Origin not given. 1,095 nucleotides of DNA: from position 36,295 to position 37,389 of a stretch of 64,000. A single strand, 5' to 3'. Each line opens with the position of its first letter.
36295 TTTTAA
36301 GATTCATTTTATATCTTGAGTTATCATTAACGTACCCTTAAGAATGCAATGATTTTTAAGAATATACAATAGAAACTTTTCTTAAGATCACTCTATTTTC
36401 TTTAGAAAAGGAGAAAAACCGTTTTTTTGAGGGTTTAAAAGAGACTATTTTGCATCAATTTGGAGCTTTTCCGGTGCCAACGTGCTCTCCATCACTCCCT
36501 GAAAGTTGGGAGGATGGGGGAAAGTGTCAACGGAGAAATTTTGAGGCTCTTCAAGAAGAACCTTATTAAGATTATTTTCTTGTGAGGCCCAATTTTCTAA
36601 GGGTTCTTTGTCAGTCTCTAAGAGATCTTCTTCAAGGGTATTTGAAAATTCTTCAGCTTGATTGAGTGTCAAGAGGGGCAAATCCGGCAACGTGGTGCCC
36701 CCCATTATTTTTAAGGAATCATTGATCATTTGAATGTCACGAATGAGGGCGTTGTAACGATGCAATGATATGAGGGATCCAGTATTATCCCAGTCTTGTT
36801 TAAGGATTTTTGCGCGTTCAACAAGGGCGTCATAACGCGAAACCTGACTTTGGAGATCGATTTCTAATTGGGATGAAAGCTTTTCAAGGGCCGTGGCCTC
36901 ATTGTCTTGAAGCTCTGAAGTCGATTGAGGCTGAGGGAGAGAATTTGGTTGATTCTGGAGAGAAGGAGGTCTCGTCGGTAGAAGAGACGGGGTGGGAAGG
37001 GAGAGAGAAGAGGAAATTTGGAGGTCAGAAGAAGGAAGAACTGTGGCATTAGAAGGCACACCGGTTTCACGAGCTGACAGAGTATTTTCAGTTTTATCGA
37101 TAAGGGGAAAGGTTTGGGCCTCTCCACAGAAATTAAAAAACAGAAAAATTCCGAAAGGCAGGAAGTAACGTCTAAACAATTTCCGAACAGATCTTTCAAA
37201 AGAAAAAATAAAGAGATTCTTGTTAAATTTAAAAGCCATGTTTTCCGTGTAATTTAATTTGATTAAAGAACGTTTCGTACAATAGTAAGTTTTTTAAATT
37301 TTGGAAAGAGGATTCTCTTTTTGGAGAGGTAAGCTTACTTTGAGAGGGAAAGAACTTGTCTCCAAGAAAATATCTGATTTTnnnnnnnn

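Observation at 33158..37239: Adjacent genes for a 1049-aa coiled-coil protein and a 264-aa membrane protein share a conserved ~65-aa C-terminal module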

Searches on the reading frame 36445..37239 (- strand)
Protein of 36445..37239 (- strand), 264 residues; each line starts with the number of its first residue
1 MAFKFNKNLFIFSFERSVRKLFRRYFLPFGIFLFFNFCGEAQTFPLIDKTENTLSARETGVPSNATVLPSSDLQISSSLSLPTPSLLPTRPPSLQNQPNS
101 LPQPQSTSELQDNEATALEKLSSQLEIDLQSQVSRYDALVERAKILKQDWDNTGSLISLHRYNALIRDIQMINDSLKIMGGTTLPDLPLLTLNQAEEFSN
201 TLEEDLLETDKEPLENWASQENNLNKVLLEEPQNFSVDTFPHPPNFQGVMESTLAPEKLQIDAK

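Call 4: search_protein_families(library=pfam, proteins=[window:36445-37239:-], max_evalue=1)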
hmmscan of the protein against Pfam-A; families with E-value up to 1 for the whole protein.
window:36445-37239:- (264 aa): 0 families

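Call 8: find_encoding_contigs(protein=window:36445-37239:-, flank=3000, max_places=4)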
Protein window:36445-37239:- (264 aa): 7 contigs read that carry it; 3 places shown.
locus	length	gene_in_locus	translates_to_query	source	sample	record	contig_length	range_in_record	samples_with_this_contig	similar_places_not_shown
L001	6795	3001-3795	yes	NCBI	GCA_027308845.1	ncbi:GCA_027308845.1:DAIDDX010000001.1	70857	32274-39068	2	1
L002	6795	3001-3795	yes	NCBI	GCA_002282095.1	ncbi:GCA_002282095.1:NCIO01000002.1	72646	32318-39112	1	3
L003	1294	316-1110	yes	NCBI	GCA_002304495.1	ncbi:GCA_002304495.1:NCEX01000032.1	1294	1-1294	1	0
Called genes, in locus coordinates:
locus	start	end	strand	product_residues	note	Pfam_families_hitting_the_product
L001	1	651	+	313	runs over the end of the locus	PF16881:LIAS_N, PF04055:Radical_SAM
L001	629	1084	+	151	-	PF03364:Polyketide_cyc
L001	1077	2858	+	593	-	PF01368:DHH, PF02272:DHHA1, PF17768:RecJ_OB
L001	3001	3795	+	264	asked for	-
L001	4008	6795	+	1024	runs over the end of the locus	-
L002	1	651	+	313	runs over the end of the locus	PF16881:LIAS_N, PF04055:Radical_SAM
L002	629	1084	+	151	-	PF03364:Polyketide_cyc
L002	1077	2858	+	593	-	PF01368:DHH, PF02272:DHHA1, PF17768:RecJ_OB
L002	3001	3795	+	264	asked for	-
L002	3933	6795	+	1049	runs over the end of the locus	-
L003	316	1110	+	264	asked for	-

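Call 12: find_homologous_proteins(query=window:36445-37239:-, max_evalue=0.01)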
Query window:36445-37239:- (264 aa): 2 proteins with E <= 0.01 among 688 candidates.
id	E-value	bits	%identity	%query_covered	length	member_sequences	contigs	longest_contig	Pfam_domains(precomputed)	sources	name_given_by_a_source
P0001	6.6e-167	571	100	100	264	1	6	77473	-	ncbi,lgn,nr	ncbi:MAG: hypothetical protein B7Y25_00445 [Alphaproteobacteria bacterium 16-39-46]|nr:MAG: hypothet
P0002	5.3e-75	270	65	85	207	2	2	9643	-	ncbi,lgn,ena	-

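Call 13: find_encoding_contigs(protein=P0002, flank=10000, max_places=4)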
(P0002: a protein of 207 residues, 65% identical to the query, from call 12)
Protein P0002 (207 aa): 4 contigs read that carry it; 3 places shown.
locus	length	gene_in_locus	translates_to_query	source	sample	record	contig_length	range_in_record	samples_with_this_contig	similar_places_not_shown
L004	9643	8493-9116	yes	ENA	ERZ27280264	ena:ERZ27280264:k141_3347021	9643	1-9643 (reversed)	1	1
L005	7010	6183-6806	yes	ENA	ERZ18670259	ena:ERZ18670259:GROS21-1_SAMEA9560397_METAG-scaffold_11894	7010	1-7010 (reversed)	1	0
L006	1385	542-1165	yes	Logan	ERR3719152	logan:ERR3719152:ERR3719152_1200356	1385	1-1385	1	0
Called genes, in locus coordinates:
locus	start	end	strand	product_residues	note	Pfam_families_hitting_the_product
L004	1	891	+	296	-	?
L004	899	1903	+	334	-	PF02779:Transket_pyr, PF02780:Transketolase_C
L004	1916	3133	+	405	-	PF00364:Biotin_lipoyl, PF25997:BSH_YhbJ (faint), PF02817:E3_binding, PF00198:2-oxoacid_dh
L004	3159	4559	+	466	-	PF00890:FAD_binding_2 (faint), PF01134:GIDA (faint), PF01266:DAO (faint), PF07992:Pyr_redox_2, PF12831:FAD_oxidored (weak), PF13738:Pyr_redox_3, PF00070:Pyr_redox, PF02852:Pyr_redox_dim, +2 more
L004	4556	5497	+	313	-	PF16881:LIAS_N (weak), PF04055:Radical_SAM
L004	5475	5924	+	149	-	PF03364:Polyketide_cyc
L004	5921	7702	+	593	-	PF01368:DHH, PF02272:DHHA1, PF17768:RecJ_OB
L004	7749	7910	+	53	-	-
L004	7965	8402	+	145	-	-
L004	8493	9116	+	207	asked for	-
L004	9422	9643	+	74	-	?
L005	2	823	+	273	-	?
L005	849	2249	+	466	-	PF00890:FAD_binding_2 (faint), PF01134:GIDA (faint), PF01266:DAO (faint), PF07992:Pyr_redox_2, PF12831:FAD_oxidored (weak), PF13738:Pyr_redox_3, PF00070:Pyr_redox, PF02852:Pyr_redox_dim, +2 more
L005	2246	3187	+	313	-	PF16881:LIAS_N (weak), PF04055:Radical_SAM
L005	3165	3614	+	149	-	PF03364:Polyketide_cyc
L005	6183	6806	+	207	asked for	-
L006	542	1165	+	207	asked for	-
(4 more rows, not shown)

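Call 18: search_protein_families(library=ncbifam, proteins=[window:36445-37239:-], max_evalue=1)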
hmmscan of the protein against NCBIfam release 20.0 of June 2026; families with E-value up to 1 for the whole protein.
window:36445-37239:- (264 aa): 0 families

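Call 55: predict_structure(alignment_id=A6)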
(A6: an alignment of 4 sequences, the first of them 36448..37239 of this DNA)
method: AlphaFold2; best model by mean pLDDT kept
length: 264 residues; sequences in the alignment: 4
mean_pLDDT: 48.3   pTM: 0.28
mean pLDDT of the five models: 48.3, 45.4, 44.6, 44.0, 43.4
residues with pLDDT >= 90: 0; 70-90: 46; 50-70: 54; < 50: 164
segments of 3 or more residues with pLDDT < 50: 1-106, 198-202, 208-214, 224-226, 230-264
pLDDT, mean of each block of 10 residues (from residue 1): 31 35 41 36 31 31 36 36 36 34 44 62 70 75 80 76 77 67 56 52 47 49 47 37 36 35 38
secondary structure, 60 per line:
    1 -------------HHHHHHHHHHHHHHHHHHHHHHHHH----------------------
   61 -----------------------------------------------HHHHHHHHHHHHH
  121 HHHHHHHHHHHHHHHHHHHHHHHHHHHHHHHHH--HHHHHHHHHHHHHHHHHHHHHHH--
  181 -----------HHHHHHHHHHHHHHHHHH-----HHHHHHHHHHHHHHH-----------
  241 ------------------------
elements in order: H14-38 H108-153 H156-178 H192-209 H215-229

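Call 66: find_related_loci(query=A6, collection=metagenome_contigs, flank=10000)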
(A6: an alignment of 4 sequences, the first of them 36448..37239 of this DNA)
Query A6 (264 aa) in metagenome_contigs; peptide patterns used: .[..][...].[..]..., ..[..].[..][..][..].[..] (x = any residue, [..] = any of these).
538 stretches matched a pattern, but none encodes a relative of the query by tblastn (E <= 1e-3).

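Call 82: fold_search(model_id=the predicted structure, library=pdb)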
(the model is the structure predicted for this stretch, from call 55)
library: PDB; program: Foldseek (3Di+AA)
matches with E <= 10: 43; with E <= 0.001: 0
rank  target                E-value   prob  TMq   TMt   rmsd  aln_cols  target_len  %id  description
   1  7aih_Ab               1.1e+00  0.04  0.10  0.11  36.2       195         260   14  The Large subunit of the Kinetoplastid mitochondrial ribosome (released 2021-04-28)
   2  6lxt_D                1.9e+00  0.16  0.19  0.44  29.2       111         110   14  Structure of post fusion core of 2019-nCoV S2 subunit (released 2020-02-26)
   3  8bhf_n1               2.4e+00  0.15  0.20  0.22  11.0       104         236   20  Cryo-EM structure of stalled rabbit 80S ribosomes in complex with human CCR4-NOT and CNOT4 (released 2023-09-06)
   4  9drv_A                3.2e+00  0.07  0.13  0.10  14.8       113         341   15  Crystal structure of M. tuberculosis PheRS-tRNA complex bound to inhibitor D-004 (released 2025-02-12)
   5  8tmj_B                3.8e+00  0.08  0.16  0.12  17.0       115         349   13  Cryo-EM structure of CorA in complex with conformation-specific synthetic antibody C18 and 100 uM MgCl2, State MG0.1-2 (released 2025-02-12)
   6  9m08_C                3.8e+00  0.07  0.17  0.26  24.1       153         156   12  Structure of outer membrane lipoprotein QseG and histidine kinase QseE complex (released 2025-11-19)
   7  3rkg                  4.3e+00  0.08  0.15  0.16  17.5       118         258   13  Structural and Functional Characterization of the Yeast Mg2+ Channel Mrs2 (released 2012-04-18)
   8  3txs_B                4.6e+00  0.20  0.19  0.53  13.3        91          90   15  Crystal Structure of phage 44RR small terminase gp16 (released 2011-12-28)
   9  9c3i_S                6.0e+00  0.08  0.20  0.22  11.1       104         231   20  Rebuilt CNOT3/tRNA-LEU structure (released 2024-12-04)
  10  3qb9_A                6.4e+00  0.06  0.15  0.24  16.3       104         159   19  Mycobacterium tuberculosis bacterioferritin, BfrA (released 2012-02-08)
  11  8e12_B                6.4e+00  0.06  0.19  0.29  21.0       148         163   18  Homotrimeric variant of tcTRP9, BGL14 (released 2023-04-12)
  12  7lbm_p                6.4e+00  0.02  0.10  0.20  15.6       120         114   13  Structure of the human Mediator-bound transcription pre-initiation complex (released 2021-03-24)
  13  9isn_F                6.4e+00  0.02  0.09  0.17  18.1       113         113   17  Cryo-EM structure of Streptomyces coelicolor sigma factor shbA transcription initiation complex (released 2025-05-14)
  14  9dze_A                6.8e+00  0.14  0.16  0.14   2.8        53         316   19  Computationally Designed Bifaceted Protein Nanomaterial pD5-14 (released 2024-10-30)
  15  3txs_C                7.3e+00  0.13  0.18  0.51  13.3        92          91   16  Crystal Structure of phage 44RR small terminase gp16 (released 2011-12-28)
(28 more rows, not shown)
